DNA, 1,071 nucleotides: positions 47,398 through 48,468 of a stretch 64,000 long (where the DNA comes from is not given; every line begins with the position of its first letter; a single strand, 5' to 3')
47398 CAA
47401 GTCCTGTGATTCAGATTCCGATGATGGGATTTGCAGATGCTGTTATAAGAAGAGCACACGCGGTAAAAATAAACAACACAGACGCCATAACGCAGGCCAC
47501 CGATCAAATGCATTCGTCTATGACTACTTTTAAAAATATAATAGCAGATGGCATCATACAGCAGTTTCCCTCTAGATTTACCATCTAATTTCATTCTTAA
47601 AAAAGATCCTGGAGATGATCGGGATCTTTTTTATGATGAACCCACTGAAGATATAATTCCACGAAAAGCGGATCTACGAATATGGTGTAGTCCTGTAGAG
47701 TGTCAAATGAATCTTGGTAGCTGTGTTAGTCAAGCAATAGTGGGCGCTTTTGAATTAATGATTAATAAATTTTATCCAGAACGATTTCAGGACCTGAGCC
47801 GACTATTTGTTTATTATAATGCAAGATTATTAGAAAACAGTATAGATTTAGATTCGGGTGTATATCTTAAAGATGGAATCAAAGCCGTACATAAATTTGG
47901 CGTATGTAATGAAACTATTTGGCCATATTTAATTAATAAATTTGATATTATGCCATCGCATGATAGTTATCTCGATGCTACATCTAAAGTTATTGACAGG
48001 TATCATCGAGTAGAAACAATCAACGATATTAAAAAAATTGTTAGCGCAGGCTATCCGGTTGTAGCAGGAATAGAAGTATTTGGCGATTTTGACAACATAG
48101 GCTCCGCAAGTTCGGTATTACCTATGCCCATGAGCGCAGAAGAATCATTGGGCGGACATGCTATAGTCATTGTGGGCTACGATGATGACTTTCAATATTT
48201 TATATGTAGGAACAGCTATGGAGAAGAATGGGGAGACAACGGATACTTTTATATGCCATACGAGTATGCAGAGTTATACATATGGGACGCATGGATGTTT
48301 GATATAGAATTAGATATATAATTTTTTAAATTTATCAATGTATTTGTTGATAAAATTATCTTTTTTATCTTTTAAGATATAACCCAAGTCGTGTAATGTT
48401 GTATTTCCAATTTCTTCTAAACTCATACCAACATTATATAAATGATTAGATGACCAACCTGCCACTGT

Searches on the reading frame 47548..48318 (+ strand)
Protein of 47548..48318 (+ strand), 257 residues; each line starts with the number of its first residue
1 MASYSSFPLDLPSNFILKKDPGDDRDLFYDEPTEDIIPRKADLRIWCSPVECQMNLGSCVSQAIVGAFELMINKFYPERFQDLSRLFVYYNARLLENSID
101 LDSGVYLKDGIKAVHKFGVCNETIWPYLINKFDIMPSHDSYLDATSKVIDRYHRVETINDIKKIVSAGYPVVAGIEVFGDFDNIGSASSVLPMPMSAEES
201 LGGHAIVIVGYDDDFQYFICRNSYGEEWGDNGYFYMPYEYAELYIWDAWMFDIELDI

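Call 11: search_protein_families(library=phrogs, proteins=[window:47548-48318:+], max_evalue=0.001)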
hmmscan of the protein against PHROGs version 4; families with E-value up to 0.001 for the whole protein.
window:47548-48318:+ (257 aa): 2 families
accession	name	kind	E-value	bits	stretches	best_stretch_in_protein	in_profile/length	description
phrog_16701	-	other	4.9e-16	59.9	1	145-249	124-224/234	peptidase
phrog_29753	-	unknown function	4.2e-05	23.8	0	141-233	80-150/374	-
